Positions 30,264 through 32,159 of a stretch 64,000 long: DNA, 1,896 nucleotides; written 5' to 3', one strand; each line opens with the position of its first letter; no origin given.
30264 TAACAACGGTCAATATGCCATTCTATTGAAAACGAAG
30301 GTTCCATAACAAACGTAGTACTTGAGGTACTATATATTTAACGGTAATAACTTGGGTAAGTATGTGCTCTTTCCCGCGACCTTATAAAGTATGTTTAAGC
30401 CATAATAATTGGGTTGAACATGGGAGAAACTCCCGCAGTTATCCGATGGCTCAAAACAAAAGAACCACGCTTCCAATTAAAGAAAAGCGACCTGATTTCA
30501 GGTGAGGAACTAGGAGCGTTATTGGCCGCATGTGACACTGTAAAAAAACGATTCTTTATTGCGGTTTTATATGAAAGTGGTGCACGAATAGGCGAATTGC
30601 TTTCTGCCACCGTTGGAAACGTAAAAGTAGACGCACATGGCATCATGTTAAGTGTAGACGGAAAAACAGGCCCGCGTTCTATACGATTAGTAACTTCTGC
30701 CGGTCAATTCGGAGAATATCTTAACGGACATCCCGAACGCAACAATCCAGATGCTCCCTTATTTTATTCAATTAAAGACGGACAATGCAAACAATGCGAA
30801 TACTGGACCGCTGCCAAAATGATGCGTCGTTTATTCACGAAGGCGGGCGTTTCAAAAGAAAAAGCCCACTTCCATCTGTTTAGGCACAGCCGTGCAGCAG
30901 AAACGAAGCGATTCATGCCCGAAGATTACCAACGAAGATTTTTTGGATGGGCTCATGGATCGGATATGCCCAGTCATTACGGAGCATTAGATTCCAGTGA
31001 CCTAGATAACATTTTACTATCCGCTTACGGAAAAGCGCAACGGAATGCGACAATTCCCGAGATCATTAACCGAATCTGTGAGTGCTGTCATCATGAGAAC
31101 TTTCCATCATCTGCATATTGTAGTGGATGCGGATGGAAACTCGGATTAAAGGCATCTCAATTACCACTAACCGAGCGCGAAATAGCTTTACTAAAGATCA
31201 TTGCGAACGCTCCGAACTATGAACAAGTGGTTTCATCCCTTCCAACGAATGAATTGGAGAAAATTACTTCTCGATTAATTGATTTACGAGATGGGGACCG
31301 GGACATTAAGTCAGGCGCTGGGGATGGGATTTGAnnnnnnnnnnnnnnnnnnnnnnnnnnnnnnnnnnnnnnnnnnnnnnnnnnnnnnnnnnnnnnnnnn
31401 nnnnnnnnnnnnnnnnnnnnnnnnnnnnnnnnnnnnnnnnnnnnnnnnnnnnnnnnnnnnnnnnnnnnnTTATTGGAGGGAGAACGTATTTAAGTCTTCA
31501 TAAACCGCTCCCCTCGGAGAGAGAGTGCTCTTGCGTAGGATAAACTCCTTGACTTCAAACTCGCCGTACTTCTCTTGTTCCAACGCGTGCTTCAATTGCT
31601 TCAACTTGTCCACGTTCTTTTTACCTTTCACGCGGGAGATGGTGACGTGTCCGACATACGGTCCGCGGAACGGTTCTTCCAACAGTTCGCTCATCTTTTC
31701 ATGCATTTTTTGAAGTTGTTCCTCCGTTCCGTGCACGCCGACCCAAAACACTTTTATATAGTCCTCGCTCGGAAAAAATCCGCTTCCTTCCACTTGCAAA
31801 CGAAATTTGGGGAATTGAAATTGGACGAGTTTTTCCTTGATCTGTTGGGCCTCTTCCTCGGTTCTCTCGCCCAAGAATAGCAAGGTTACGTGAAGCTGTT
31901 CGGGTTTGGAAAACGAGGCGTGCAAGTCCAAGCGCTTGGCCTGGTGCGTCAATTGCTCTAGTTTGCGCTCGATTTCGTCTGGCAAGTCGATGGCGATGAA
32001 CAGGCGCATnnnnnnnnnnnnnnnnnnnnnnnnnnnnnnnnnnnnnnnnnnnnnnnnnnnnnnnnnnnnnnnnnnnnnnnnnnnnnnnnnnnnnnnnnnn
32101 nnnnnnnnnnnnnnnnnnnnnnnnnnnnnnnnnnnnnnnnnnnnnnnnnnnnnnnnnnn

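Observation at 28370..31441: Small integrated element at tRNA-Ser(CGA) with tyrosine integrase and three att-like direct repeats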

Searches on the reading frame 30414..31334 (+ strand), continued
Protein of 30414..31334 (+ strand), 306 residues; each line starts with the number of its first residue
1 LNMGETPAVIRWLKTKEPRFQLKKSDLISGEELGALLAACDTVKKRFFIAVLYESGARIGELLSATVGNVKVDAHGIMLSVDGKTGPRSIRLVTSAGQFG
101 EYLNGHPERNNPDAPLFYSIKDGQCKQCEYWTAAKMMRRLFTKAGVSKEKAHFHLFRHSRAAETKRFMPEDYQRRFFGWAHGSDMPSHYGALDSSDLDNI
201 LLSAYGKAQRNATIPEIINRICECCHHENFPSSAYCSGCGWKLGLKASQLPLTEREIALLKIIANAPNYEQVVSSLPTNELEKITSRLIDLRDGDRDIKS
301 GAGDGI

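Call 56: search_dna_similar(query=window:30420-31334:+, collection=plasmids, mode=protein, max_rows=10)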
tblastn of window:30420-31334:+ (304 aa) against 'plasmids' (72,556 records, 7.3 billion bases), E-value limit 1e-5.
Records with a match: 17; places in all: 18; records where one place covers at least 80% of the query: 1.
Best place of each record, by identity: <60% 17.
By first word of the organism name: Staphylococcus 6; Clostridium 3; Halobellus 1; Haladaptatus 1; Salinigranum 1; Halalkaliarchaeum 1; Candidatus 1; halophilic 1; Clostridioides 1; Rhodococcus 1.
By predicted mobility (MOB-suite, as given by PLSDB): non-mobilizable 14; conjugative 2; mobilizable 1.
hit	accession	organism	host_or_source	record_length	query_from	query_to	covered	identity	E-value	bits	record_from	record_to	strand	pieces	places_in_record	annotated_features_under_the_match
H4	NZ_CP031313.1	Halobellus limi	Cell culture,Taibei marine solar ...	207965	2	187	61%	35.9%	4e-20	98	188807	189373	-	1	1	tyrosine-type recombinase/integrase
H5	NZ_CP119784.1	Haladaptatus sp. YSMS36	cell culture,sediment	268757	2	245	80%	25.1%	4e-10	68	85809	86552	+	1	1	tyrosine-type recombinase/integrase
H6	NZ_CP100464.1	Salinigranum marinum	cell culture,Saline soil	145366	2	187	61%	31.7%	1e-19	96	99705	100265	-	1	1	tyrosine-type recombinase/integrase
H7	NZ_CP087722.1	Halalkaliarchaeum sp. AArc-CO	Kulunda Steppe hypersaline lake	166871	25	187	54%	33.5%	5e-15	83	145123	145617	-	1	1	site-specific integrase | phage integrase N-terminal SAM-like domain-containing protein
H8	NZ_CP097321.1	Candidatus Mycobacterium methanotrophicum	mixed culture,Cave biofilm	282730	2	179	59%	26.5%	2e-7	60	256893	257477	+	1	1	tyrosine-type recombinase/integrase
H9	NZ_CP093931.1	Staphylococcus aureus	Homo sapiens,skin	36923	11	160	49%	31.3%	6e-9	64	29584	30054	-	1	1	tyrosine-type recombinase/integrase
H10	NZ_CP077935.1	Staphylococcus aureus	Homo sapiens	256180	11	160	49%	31.3%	6e-9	64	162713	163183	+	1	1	tyrosine-type recombinase/integrase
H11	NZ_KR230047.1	Staphylococcus epidermidis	blood culture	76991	11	160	49%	31.3%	3e-8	62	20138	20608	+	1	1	tyrosine-type recombinase/integrase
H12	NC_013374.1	Staphylococcus epidermidis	-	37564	11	160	49%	31.3%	3e-8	62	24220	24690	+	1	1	none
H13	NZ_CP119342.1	Staphylococcus aureus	Homo sapiens,cell culture,pus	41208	11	160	49%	31.3%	4e-8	62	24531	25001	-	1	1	tyrosine-type recombinase/integrase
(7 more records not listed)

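Call 62: find_encoding_contigs(protein=P0027, flank=6000, max_places=2)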
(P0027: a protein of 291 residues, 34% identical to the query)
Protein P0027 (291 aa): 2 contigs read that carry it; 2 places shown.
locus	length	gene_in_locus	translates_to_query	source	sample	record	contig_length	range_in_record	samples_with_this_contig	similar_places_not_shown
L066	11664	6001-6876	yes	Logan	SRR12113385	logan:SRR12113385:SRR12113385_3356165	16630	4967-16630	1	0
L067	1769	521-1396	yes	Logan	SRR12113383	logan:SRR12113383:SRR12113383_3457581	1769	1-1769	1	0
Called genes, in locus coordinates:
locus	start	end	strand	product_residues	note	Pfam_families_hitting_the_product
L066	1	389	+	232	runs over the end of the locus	-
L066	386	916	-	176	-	PF05168:HEPN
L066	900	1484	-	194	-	-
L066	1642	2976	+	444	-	PF26308:YopA_M (weak)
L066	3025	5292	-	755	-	PF01935:DUF87, PF19044:P-loop_TraG, PF12846:AAA_10 (weak)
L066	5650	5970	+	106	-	-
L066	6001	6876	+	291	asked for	PF00589:Phage_integrase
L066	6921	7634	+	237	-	PF10544:T5orf172, PF13455:MUG113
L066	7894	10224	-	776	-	PF00580:UvrD-helicase, PF13604:AAA_30 (faint), PF01443:Viral_helicase1 (faint), PF13245:AAA_19, PF13538:UvrD_C_2 (faint), PF13087:AAA_12, PF13361:UvrD_C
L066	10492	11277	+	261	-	-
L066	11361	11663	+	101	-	?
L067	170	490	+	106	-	-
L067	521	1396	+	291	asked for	PF00589:Phage_integrase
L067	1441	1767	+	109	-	?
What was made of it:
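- Tried and rejected: P0027, another short homologue: it has a separate 106-aa ORF just upstream, so it is not a parallel case (call 62).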

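Call 73: search_protein_families(library=pfam, proteins=[L002:160-780:+, L002:2070-2447:-, L002:2699-3319:-, L002:4071-4943:-, L002:4940-5383:-, L002:5590-6135:-, L002:6132-7949:-, L002:3775-4038:-], max_evalue=0.01)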
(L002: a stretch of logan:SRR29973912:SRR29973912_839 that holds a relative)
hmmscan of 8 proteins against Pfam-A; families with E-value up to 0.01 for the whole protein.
L002:160-780:+ (206 aa): 0 families

L002:2070-2447:- (125 aa): 0 families

L002:2699-3319:- (206 aa): 2 families
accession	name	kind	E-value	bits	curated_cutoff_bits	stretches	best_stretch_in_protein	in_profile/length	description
PF00239.26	Resolvase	-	9.3e-34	117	23.3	1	3-142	3-144/145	Resolvase, N terminal domain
PF13936.12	HTH_38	-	0.0013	18.9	27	0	152-180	9-37/44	Helix-turn-helix domain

L002:4071-4943:- (290 aa): 0 families

L002:4940-5383:- (147 aa): 0 families

L002:5590-6135:- (181 aa): 0 families

L002:6132-7949:- (605 aa): 0 families

L002:3775-4038:- (87 aa): 0 families

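Call 74: search_protein_families(library=phrogs, proteins=[L002:160-780:+, L002:2070-2447:-, L002:4071-4943:-, L002:4940-5383:-, L002:5590-6135:-, L002:6132-7949:-, L002:3775-4038:-], max_evalue=0.01)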
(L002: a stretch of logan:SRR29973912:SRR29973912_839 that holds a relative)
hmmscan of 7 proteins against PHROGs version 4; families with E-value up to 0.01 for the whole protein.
L002:160-780:+ (206 aa): 0 families

L002:2070-2447:- (125 aa): 0 families

L002:4071-4943:- (290 aa): 2 families
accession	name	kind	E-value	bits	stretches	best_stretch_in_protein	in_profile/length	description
phrog_5484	-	DNA, RNA and nucleotide metabolism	1.4e-07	32.4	1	25-125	26-140/239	DnaA-like replication initiation protein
phrog_1366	-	unknown function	0.00039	21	1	19-47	6-34/307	-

L002:4940-5383:- (147 aa): 0 families

L002:5590-6135:- (181 aa): 0 families

L002:6132-7949:- (605 aa): 0 families

L002:3775-4038:- (87 aa): 0 families

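Call 87: search_protein_families(library=padloc, proteins=[window:30420-31334:+], max_evalue=0.01)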
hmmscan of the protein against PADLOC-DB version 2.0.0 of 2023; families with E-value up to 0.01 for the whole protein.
window:30420-31334:+ (304 aa): 0 families

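Call 88: search_protein_families(library=ncbifam, proteins=[window:30420-31334:+, P0004], max_evalue=0.01)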
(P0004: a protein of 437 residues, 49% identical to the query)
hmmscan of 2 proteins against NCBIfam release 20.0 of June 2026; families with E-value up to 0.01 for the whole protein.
window:30420-31334:+ (304 aa): 5 families
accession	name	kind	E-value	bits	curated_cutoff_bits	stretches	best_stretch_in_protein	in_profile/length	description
NF040815.2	recomb_XerA_Arch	equivalog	6.5e-15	55.4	220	1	12-161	83-225/263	site-specific tyrosine recombinase/integron integrase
TIGR02225.1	recomb_XerD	equivalog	7.4e-09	35.3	329.6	1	12-160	90-244/290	site-specific tyrosine recombinase XerD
NF001399.0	PRK00283.1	subfamily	6.4e-08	32.2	279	1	21-159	109-252/300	tyrosine recombinase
TIGR02224.1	recomb_XerC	equivalog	7.6e-08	32.1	335.15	1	39-160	126-247/295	tyrosine recombinase XerC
TIGR02249.1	integrase_gron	subfamily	0.0037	16.6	265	0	25-97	101-169/315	integron integrase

P0004 (437 aa): 7 families
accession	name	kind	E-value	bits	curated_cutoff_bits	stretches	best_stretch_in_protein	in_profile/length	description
NF040815.2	recomb_XerA_Arch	equivalog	1.5e-18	67.3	220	1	73-277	36-225/263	site-specific tyrosine recombinase/integron integrase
TIGR02224.1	recomb_XerC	equivalog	2e-13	50.4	335.15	1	141-276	106-247/295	tyrosine recombinase XerC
NF001399.0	PRK00283.1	subfamily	5.4e-11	42.3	279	1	72-275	48-252/300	tyrosine recombinase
TIGR02225.1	recomb_XerD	equivalog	7.9e-11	41.8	329.6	1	129-276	91-244/290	site-specific tyrosine recombinase XerD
TIGR02249.1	integrase_gron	subfamily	1e-09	38.2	265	1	62-220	28-176/315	integron integrase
NF011946.0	PRK15417.1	equivalog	8.3e-06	25.2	435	1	124-210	98-184/337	integron integrase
NF003462.0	PRK05084.1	equivalog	0.00014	20.7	267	1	154-280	192-318/360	tyrosine recombinase XerS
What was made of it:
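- On Archaeal XerA: NF040815 scores 55.4 bits against a cut-off of 220, and the match covers profile positions 83-225 only (call 88).
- The XerA profile match starts at profile position 83 (call 88). It fails the XerA model (call 88).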

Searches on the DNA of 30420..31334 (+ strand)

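Call 38: search_rna_families(sources=[L047, L048, L049, L050], threshold=gathering)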
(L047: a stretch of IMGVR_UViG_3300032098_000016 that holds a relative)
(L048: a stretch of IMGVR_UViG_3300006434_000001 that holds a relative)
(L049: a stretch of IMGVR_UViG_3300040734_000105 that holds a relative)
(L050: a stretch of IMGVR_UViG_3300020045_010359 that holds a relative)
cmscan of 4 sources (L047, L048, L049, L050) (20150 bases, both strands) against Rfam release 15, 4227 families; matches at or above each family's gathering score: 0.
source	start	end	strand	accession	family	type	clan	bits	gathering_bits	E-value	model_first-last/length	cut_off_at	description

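Call 42: search_rna_families(sources=[L051, L053, L055], threshold=gathering)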
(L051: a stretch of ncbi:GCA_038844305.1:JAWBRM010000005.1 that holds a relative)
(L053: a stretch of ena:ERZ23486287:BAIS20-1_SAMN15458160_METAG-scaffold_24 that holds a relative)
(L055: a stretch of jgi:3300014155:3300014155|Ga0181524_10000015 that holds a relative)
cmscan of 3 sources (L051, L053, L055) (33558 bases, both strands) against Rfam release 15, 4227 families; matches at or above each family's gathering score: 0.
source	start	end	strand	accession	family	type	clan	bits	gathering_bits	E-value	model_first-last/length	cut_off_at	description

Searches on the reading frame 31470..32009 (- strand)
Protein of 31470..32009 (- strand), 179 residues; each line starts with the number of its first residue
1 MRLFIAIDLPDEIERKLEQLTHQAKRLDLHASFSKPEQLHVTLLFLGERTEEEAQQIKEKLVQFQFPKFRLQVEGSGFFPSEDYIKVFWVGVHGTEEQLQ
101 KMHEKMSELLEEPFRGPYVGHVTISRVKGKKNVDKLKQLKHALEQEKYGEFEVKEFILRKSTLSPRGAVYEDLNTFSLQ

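Call 7: search_protein_families(library=pfam, proteins=[window:31470-32009:-], max_evalue=0.01)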
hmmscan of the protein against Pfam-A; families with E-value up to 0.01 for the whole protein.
window:31470-32009:- (179 aa): 4 families
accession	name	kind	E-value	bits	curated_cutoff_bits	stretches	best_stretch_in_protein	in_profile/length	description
PF02834.22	LigT_PEase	-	2e-22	79.6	23.3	2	7-89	1-87/87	LigT like Phosphoesterase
PF13563.12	2_5_RNA_ligase2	-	1.1e-12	48.7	27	1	10-160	2-147/152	2'-5' RNA ligase superfamily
PF10469.15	AKAP7_NLS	-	1.5e-05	25.4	24.4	1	12-138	13-160/208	AKAP7 2'5' RNA ligase-like domain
PF09749.15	HVSL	-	7e-05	22.8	26.8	1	4-144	45-208/242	Uncharacterised conserved protein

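Call 9: find_encoding_contigs(protein=window:31470-32009:-, flank=8000, max_places=10)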
Protein window:31470-32009:- (179 aa): 2 contigs read that carry it; 1 place shown.
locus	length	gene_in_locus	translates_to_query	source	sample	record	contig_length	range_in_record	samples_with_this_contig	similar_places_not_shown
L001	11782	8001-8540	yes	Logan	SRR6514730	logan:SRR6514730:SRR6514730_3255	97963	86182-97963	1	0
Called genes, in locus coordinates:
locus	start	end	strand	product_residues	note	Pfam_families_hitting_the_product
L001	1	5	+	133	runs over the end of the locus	-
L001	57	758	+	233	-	-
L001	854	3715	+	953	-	PF22352:K319L-like_PKD (faint), PF18911:PKD_4 (weak)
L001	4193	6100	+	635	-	-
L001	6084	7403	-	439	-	-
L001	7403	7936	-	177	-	-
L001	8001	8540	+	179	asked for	PF10469:AKAP7_NLS (faint), PF02834:LigT_PEase, PF13563:2_5_RNA_ligase2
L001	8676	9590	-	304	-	PF00589:Phage_integrase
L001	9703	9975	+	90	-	-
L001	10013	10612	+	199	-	PF00515:TPR_1 (faint), PF07719:TPR_2 (faint), PF13424:TPR_12 (faint), PF13428:TPR_14 (faint), PF13431:TPR_17 (faint), PF13181:TPR_8 (faint), PF13371:TPR_9 (faint), PF13432:TPR_16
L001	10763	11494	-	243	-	-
